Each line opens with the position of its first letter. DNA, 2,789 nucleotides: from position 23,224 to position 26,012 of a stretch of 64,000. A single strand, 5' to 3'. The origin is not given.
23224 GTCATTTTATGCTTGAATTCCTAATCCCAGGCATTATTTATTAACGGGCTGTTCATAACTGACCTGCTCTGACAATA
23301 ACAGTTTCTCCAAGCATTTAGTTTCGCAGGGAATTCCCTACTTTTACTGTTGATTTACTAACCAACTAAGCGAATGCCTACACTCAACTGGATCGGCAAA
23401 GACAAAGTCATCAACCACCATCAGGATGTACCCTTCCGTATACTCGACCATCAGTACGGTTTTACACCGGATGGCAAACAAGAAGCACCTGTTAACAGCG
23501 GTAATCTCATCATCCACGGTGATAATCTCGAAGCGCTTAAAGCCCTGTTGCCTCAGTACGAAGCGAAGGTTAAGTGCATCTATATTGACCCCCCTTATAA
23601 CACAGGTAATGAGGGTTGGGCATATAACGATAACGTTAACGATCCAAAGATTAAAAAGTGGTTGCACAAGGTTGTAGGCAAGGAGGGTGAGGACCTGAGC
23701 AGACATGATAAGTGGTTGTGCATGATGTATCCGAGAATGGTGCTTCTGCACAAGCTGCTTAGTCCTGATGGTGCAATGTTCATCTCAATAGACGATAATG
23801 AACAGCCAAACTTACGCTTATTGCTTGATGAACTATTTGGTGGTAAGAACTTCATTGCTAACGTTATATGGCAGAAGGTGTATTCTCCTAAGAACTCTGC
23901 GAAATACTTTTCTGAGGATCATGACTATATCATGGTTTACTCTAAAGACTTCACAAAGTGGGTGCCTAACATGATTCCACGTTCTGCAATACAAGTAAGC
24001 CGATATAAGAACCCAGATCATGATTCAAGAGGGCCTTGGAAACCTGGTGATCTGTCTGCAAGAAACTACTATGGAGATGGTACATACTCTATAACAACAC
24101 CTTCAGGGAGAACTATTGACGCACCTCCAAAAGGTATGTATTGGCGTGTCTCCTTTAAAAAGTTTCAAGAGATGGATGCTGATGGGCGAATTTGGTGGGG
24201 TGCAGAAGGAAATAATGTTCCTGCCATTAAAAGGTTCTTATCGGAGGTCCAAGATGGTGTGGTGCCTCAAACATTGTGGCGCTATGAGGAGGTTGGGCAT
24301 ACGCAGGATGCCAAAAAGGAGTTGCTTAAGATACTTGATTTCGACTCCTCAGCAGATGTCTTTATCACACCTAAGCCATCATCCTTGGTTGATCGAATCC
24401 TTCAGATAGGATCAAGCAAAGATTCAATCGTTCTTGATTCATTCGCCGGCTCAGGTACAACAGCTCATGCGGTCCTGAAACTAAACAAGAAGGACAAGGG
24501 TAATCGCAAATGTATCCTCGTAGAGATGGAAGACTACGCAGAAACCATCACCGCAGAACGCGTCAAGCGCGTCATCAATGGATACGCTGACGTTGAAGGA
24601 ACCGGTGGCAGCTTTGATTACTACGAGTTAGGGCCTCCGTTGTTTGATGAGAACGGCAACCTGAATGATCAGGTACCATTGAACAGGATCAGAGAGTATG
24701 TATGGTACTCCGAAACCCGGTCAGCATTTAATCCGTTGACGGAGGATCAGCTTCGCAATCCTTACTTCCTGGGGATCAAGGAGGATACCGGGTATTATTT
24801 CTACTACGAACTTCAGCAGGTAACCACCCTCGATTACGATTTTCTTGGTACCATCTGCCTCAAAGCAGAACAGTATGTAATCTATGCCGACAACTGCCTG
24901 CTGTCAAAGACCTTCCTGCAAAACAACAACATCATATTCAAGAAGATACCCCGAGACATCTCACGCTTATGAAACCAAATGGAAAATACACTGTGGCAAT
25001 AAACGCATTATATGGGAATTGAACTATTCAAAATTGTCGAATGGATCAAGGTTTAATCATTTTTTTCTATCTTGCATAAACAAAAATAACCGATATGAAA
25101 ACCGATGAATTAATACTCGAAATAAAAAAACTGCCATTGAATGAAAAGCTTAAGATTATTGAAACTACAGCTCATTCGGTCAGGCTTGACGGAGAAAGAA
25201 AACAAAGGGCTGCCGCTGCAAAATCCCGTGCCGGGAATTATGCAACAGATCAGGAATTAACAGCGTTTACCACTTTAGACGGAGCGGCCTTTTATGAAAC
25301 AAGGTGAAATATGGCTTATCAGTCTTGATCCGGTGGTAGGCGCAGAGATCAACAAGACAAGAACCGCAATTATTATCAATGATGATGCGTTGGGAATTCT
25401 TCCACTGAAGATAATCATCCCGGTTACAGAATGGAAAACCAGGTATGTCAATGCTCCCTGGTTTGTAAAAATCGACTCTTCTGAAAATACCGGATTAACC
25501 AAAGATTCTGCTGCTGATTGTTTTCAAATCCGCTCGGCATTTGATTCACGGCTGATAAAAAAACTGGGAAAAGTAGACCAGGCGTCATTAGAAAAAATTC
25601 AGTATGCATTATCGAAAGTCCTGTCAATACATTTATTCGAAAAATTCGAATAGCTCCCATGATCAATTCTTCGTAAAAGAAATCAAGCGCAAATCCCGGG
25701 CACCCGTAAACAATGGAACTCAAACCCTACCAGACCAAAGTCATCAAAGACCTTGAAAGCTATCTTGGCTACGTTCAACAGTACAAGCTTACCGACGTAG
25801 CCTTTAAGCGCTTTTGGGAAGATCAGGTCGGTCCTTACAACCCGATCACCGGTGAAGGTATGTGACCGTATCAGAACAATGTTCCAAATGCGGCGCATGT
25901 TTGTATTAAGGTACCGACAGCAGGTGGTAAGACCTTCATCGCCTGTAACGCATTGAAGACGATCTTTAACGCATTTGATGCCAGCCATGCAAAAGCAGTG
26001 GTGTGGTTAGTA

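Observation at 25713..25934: In-frame TGA interrupts the Type III res gene 16 codons before its Walker A motif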

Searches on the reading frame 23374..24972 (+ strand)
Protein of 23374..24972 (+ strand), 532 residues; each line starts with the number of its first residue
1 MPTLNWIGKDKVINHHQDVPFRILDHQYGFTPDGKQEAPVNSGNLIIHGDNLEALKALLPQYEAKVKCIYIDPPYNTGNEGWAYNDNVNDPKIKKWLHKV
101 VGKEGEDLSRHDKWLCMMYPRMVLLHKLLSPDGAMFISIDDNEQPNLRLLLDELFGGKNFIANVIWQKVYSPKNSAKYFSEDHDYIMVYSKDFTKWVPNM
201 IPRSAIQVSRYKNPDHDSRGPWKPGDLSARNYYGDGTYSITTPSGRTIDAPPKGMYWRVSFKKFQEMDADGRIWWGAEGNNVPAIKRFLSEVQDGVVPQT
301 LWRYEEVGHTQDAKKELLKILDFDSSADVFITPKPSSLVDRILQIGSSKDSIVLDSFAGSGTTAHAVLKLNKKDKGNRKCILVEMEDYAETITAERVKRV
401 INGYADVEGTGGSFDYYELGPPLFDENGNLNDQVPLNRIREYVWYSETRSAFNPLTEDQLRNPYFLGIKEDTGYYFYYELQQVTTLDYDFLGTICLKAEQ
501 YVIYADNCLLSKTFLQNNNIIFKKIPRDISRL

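Call 5: search_protein_families(library=pfam, proteins=[window:23374-24972:+], max_evalue=0.01)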
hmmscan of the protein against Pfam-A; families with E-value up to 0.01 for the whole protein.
window:23374-24972:+ (532 aa): 3 families
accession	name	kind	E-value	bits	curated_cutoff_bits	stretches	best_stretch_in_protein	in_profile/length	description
PF01555.25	N6_N4_Mtase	-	4e-40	138.5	26.7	1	66-393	1-219/221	DNA methylase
PF03602.21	Cons_hypoth95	-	0.00088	19.4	24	0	50-98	99-143/182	Conserved hypothetical protein 95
PF02086.21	MethyltransfD12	-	0.0041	17.3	22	0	60-86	170-199/253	D12 class N6 adenine-specific DNA methyltransferase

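Call 6: search_protein_families(library=ncbifam, proteins=[window:23374-24972:+], max_evalue=0.01)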
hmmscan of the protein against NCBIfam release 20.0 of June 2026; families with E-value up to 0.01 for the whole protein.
window:23374-24972:+ (532 aa): 4 families
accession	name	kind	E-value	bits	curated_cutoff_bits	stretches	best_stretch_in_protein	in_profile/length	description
NF008572.0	PRK11524.1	equivalog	8.4e-17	61.2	292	2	332-374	197-239/294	adenine-specific DNA-methyltransferase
NF050803.1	DnaMtaseCcrMCaul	equivalog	1.4e-10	40.6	830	1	327-401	183-251/350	adenine-specific DNA-methyltransferase CcrM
NF010253.0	PRK13699.1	subfamily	0.0017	18.1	244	0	311-375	124-189/226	DNA methyltransferase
TIGR00095.1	TIGR00095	equivalog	0.0069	16.1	117.5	0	58-79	117-138/194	16S rRNA (guanine(966)-N(2))-methyltransferase RsmD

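Call 48: search_protein_families(library=padloc, proteins=[window:23374-24969:+], max_evalue=0.001)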
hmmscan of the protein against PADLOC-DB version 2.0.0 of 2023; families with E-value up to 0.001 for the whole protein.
window:23374-24969:+ (532 aa): 44 families (the best 25 are shown)
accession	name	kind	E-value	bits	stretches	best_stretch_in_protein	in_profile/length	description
PDLC03644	MTase_III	-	5.8e-221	732.9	1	1-531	1-541/542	Type III methyltransferase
PDLC03640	MTase_III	-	9.6e-118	392.3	2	1-192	1-199/654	Type III methyltransferase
PDLC03634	MTase_III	-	1.3e-105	352.6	1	4-390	60-449/621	Type III methyltransferase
PDLC03637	MTase_III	-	1.3e-101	338.8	1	43-397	121-466/513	Type III methyltransferase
PDLC03636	MTase_III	-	2.5e-90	301.9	2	107-433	89-447/575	Type III methyltransferase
PDLC03641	MTase_III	-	3.2e-84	281.7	1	4-391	68-452/657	Type III methyltransferase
PDLC03642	MTase_III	-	2.3e-55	186.3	1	42-443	81-452/528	Type III methyltransferase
PDLC03639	MTase_III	-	5.2e-53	178.3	2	39-235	83-260/639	Type III methyltransferase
PDLC03635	MTase_III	-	7.6e-50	168.3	3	110-195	264-352/708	Type III methyltransferase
PDLC03638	MTase_III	-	5.5e-48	161.9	1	46-404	383-684/816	Type III methyltransferase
PDLC03643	MTase_III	-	4.4e-46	156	1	118-396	1-277/465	Type III methyltransferase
PDLC03354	MTase_II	-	2e-44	150.3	1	44-376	61-367/425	Type II methyltransferase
PDLC03646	MTase_III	-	6.2e-37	124.9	2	246-402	691-841/1057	Type III methyltransferase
PDLC03645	MTase_III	-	3.4e-30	102.8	2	45-186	141-268/709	Type III methyltransferase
PDLC03300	MTase_II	-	4.8e-29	99.4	2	40-199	8-170/302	Type II methyltransferase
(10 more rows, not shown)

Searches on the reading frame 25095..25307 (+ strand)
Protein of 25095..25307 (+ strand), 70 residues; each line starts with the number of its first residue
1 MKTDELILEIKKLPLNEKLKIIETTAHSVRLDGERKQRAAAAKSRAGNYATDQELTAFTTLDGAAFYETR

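Call 5: search_protein_families(library=pfam, proteins=[window:25095-25307:+], max_evalue=0.01)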
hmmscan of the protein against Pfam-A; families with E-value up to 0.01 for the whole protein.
window:25095-25307:+ (70 aa): 0 families

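Call 6: search_protein_families(library=ncbifam, proteins=[window:25095-25307:+], max_evalue=0.01)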
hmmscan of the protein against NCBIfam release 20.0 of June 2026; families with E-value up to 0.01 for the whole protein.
window:25095-25307:+ (70 aa): 0 families

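Call 48: search_protein_families(library=padloc, proteins=[window:25095-25304:+], max_evalue=0.001)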
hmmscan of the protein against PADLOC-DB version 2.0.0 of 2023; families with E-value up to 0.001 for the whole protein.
window:25095-25304:+ (70 aa): 0 families

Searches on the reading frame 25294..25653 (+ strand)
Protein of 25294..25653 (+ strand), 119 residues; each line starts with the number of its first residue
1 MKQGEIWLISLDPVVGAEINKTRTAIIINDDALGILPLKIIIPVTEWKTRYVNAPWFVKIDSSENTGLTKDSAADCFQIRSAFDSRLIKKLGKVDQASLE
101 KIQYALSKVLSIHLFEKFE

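Call 5: search_protein_families(library=pfam, proteins=[window:25294-25653:+], max_evalue=0.01)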
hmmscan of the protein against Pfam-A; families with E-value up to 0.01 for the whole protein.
window:25294-25653:+ (119 aa): 1 family
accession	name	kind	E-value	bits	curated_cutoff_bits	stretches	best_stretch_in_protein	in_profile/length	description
PF02452.23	PemK_toxin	-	1.2e-21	77.4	23.1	1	2-110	1-109/109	PemK-like, MazF-like toxin of type II toxin-antitoxin system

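Call 6: search_protein_families(library=ncbifam, proteins=[window:25294-25653:+], max_evalue=0.01)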
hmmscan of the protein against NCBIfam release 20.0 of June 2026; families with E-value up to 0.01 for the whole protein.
window:25294-25653:+ (119 aa): 2 families
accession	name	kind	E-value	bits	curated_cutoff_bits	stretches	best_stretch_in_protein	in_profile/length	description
NF052489.1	TAtMazFAgrob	equivalog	2.3e-08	33.9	150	1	2-111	7-113/118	type II toxin-antitoxin system toxin MazF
NF007320.0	PRK09812.1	equivalog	0.00054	20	129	1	2-102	8-107/116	type II toxin-antitoxin system ChpB family toxin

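Call 48: search_protein_families(library=padloc, proteins=[window:25294-25650:+], max_evalue=0.001)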
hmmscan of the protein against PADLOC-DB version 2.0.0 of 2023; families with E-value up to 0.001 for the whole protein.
window:25294-25650:+ (119 aa): 0 families

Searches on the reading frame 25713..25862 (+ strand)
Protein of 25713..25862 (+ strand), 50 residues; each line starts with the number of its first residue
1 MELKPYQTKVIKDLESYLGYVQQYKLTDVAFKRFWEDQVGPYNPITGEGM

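Call 13: find_encoding_contigs(protein=window:25713-25862:+, flank=10000, max_places=10)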
Protein window:25713-25862:+ (50 aa): 6 contigs read that carry it; 4 places shown.
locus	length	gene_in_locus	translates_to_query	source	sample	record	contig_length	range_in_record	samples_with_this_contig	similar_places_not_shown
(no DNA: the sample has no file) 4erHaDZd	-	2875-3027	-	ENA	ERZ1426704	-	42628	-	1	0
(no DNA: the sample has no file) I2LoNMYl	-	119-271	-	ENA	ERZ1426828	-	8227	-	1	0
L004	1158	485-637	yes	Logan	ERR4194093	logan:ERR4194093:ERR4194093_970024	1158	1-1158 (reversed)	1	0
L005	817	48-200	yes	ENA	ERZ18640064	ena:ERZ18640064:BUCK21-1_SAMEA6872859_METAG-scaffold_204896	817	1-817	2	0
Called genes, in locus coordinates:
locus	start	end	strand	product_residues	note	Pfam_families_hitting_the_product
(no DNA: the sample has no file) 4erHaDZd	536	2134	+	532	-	PF01555:N6_N4_Mtase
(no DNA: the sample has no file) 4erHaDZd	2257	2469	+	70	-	-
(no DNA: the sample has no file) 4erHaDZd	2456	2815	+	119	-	PF02452:PemK_toxin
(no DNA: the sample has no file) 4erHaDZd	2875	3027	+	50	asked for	-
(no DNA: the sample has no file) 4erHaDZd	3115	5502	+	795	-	PF04851:ResIII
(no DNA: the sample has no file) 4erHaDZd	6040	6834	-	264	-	PF18962:Por_Secre_tail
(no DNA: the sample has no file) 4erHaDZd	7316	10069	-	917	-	PF13620:CarboxypepD_reg, PF13715:CarbopepD_reg_2 (weak), PF14905:OMP_b-brl_3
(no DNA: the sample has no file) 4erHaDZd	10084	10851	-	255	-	PF09697:Porph_ging, PF22252:PNGase_F-II_N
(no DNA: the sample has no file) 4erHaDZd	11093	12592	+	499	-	PF00512:HisKA, PF02518:HATPase_c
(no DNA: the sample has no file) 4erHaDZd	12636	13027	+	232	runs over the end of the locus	PF00072:Response_reg, PF00486:Trans_reg_C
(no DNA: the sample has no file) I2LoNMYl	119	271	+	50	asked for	-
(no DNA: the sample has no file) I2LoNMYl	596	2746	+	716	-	PF04851:ResIII (faint)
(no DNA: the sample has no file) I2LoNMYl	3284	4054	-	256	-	PF18962:Por_Secre_tail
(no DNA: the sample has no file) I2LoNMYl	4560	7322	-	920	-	PF13620:CarboxypepD_reg, PF13715:CarbopepD_reg_2 (weak), PF14905:OMP_b-brl_3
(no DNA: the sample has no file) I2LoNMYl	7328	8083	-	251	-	PF09697:Porph_ging, PF22252:PNGase_F-II_N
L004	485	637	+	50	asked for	-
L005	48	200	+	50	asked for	-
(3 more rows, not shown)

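Call 48: search_protein_families(library=padloc, proteins=[P0129], max_evalue=0.001)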
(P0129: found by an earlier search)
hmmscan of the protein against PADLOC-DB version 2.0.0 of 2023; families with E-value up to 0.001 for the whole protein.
P0129 (875 aa): 6 families
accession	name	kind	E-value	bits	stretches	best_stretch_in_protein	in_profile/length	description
PDLC03650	REase_III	-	2.1e-71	239.5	2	56-449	53-461/898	Type III restriction enzyme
PDLC03653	REase_III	-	1.7e-65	219.6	2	203-455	251-514/883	Type III restriction enzyme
PDLC03647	REase_III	-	2.9e-15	53.5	2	62-269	87-268/989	Type III restriction enzyme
PDLC03648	REase_III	-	2.4e-11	40.5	1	209-488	129-433/871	Type III restriction enzyme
PDLC02704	PbeA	-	3.7e-08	30.3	0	65-114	275-325/682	PbeA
PDLC02707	PbeA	-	1.5e-07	28.4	0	59-115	267-320/672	PbeA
